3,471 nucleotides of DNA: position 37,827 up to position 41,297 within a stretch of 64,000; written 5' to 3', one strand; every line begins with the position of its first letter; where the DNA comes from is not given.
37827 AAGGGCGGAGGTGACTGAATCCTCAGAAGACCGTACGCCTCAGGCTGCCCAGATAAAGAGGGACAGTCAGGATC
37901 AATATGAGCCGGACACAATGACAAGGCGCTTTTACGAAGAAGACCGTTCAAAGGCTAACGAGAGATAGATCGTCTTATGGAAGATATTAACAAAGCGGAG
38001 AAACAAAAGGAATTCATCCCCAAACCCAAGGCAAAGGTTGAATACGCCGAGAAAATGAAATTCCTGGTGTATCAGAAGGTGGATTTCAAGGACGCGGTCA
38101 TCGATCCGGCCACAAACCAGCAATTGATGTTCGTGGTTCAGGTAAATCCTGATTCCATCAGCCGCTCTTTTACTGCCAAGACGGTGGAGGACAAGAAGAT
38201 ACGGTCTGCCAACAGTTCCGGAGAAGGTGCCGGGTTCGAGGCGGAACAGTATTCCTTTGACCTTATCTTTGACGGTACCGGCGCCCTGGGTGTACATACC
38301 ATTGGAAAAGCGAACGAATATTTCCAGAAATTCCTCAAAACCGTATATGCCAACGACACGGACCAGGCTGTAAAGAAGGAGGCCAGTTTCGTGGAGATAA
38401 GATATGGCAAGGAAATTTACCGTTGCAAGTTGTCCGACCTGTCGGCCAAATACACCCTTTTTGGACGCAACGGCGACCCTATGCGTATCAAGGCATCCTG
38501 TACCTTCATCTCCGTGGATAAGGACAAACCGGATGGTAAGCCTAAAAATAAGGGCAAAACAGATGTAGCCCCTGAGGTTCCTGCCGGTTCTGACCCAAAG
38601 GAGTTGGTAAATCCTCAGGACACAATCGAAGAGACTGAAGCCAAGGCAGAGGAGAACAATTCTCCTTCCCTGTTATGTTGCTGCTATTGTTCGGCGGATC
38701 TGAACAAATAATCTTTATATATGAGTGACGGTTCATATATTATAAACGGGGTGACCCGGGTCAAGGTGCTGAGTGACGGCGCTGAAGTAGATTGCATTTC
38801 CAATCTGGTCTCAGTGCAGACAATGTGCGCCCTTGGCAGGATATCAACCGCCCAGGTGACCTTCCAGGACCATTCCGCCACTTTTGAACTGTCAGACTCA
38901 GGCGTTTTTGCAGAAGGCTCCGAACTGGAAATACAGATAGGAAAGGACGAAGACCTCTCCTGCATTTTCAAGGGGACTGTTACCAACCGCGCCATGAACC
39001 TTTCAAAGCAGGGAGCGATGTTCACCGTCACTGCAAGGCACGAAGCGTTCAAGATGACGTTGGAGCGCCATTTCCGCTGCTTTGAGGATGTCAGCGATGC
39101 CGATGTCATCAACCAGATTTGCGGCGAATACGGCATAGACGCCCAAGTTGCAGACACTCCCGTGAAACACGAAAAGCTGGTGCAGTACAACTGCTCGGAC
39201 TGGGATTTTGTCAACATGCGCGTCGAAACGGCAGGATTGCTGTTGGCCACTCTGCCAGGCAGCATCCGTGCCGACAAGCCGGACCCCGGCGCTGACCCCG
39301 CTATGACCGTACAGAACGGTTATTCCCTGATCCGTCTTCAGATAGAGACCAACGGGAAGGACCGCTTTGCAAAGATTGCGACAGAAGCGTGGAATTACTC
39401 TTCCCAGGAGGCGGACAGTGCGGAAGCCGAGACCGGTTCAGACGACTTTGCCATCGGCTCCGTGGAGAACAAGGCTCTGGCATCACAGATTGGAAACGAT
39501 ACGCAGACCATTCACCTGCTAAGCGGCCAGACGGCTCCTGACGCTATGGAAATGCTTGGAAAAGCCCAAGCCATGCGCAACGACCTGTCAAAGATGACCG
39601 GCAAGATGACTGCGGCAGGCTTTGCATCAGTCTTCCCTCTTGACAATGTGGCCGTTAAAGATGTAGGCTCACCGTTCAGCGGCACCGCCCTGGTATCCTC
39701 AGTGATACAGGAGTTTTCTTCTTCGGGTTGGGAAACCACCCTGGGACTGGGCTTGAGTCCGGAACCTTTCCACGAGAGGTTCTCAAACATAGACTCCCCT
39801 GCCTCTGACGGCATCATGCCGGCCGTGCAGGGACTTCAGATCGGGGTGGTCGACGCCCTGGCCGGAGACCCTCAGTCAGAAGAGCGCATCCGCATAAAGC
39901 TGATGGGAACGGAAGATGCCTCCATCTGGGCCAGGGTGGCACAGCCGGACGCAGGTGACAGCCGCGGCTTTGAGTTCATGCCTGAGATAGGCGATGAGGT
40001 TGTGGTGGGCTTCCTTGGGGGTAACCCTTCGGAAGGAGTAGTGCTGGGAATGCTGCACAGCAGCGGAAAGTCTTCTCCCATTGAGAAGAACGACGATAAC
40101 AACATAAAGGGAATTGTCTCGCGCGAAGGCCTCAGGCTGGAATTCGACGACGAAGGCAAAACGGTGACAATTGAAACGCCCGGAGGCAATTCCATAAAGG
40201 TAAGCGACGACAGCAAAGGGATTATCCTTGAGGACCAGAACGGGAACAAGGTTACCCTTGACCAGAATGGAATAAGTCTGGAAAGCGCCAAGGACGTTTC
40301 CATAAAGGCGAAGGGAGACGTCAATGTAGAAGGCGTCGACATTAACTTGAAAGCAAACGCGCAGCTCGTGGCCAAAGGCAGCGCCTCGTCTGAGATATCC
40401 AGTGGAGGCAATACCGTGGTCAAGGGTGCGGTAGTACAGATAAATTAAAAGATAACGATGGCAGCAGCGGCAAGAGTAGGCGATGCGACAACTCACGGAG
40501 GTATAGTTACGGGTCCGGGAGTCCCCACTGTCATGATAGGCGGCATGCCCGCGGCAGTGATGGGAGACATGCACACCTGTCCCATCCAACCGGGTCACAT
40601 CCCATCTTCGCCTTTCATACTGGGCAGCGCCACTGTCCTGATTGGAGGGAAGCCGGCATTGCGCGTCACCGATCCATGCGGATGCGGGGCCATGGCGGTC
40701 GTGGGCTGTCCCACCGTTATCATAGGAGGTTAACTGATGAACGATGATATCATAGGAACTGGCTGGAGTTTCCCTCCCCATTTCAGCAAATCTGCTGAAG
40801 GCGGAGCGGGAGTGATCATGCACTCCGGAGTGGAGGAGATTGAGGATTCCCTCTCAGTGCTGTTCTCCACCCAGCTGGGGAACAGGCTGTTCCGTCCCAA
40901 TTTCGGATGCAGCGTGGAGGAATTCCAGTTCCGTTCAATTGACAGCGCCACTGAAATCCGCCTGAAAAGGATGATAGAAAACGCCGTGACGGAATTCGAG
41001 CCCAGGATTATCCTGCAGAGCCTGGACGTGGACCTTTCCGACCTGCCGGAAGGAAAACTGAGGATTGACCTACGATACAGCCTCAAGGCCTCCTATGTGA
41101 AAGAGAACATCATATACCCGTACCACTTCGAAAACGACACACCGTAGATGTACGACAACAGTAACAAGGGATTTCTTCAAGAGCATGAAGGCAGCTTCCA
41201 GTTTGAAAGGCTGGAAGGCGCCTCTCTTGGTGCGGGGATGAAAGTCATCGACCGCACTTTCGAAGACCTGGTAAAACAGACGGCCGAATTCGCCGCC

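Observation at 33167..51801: Phage-tail-like contractile injection system (eCIS / T6SS-iv-like) locus embedded among glycan-utilisation genes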

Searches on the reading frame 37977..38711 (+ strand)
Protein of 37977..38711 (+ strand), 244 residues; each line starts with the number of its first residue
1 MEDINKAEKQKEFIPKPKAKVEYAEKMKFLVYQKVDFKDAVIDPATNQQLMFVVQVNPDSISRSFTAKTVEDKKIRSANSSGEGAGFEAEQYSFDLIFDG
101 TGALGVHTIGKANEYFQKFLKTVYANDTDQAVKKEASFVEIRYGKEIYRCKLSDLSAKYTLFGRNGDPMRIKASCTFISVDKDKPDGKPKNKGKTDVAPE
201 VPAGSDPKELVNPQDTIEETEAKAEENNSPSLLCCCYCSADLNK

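Call 3: search_protein_families(library=pfam, proteins=[window:37977-38711:+], max_evalue=0.01)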
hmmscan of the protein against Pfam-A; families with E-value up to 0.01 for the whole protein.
window:37977-38711:+ (244 aa): 1 family
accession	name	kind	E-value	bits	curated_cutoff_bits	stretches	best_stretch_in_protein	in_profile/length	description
PF19266.4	CIS_tube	-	1.3e-23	83.9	27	1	25-184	3-154/158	Contractile injection system tube protein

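Call 81: search_solved_structures(query=window:37977-38711:+, max_evalue=1)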
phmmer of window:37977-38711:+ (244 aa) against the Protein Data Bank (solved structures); distinct sequences matched with E-value up to 1: 5.
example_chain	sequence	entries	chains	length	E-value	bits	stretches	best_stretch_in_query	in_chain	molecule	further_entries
7b5h_AK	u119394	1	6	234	9e-11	45.3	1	49-198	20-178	All3321 protein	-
9rce_H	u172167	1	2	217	5.8e-10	42.7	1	51-181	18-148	Peptidoglycan-binding protein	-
7aeb_M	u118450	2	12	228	3.5e-05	27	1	25-175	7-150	LysM domain-containing protein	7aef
6j0n_b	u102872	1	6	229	0.007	19.5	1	55-178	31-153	Pvc7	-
9qgl_7A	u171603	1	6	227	0.27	14.3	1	55-179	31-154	Contractile injection system tube protein N-terminal domain-containing protein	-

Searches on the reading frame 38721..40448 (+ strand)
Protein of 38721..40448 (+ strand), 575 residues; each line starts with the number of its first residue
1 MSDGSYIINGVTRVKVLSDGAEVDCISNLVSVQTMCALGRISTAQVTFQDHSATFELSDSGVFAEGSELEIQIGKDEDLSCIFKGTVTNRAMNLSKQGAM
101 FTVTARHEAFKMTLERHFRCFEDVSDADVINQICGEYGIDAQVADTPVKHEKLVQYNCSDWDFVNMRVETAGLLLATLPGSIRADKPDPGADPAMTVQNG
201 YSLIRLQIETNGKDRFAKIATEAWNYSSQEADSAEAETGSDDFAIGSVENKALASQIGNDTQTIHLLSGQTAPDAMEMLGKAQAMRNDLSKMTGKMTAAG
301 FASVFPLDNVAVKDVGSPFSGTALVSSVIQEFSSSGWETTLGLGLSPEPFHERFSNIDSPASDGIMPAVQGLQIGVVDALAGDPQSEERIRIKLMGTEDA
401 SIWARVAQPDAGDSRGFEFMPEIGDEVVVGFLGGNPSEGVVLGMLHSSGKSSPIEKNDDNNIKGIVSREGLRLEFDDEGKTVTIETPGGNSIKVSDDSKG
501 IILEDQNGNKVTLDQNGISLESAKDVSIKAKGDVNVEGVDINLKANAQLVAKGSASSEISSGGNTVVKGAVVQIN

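Call 3: search_protein_families(library=pfam, proteins=[window:38721-40448:+], max_evalue=0.01)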
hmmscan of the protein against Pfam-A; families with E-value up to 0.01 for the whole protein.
window:38721-40448:+ (575 aa): 3 families
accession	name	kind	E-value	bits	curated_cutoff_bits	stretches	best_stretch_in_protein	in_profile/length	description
PF04717.18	Phage_base_V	-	1.1e-19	71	23.8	1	374-446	2-75/75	Type VI secretion system/phage-baseplate injector OB domain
PF05954.17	Phage_GPD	-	8.7e-07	28.9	30.1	1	66-173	28-140/305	Phage tail baseplate hub (GPD)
PF06890.18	Phage_Mu_Gp45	-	0.0088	16.4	24.1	0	416-447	36-67/68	Bacteriophage Mu Gp45, N-terminal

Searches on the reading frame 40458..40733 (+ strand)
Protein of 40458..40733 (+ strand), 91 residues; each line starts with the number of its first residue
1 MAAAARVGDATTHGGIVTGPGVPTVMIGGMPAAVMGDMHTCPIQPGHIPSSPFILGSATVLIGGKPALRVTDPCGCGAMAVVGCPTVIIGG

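Call 3: search_protein_families(library=pfam, proteins=[window:40458-40733:+], max_evalue=0.01)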
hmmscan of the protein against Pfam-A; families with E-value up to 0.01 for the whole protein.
window:40458-40733:+ (91 aa): 2 families
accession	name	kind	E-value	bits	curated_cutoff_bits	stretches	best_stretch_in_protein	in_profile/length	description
PF05488.18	PAAR_motif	-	2.6e-22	79.2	27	1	7-79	1-67/70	PAAR motif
PF13665.11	Tox-PAAR-like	-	0.005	17.4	31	0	52-75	77-100/108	Toxin PAAR-like domain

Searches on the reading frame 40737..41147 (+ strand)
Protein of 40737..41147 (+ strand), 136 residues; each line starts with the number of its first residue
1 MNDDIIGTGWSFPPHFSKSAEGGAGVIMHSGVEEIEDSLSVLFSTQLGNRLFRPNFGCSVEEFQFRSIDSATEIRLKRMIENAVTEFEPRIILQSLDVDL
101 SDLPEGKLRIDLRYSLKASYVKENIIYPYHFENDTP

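Call 3: search_protein_families(library=pfam, proteins=[window:40737-41147:+], max_evalue=0.01)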
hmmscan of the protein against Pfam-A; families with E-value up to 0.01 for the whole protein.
window:40737-41147:+ (136 aa): 1 family
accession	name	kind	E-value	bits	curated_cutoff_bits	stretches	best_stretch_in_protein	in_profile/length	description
PF04965.19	GPW_gp25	-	3e-19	69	27.2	1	30-118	2-93/96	Baseplate wedge protein gp25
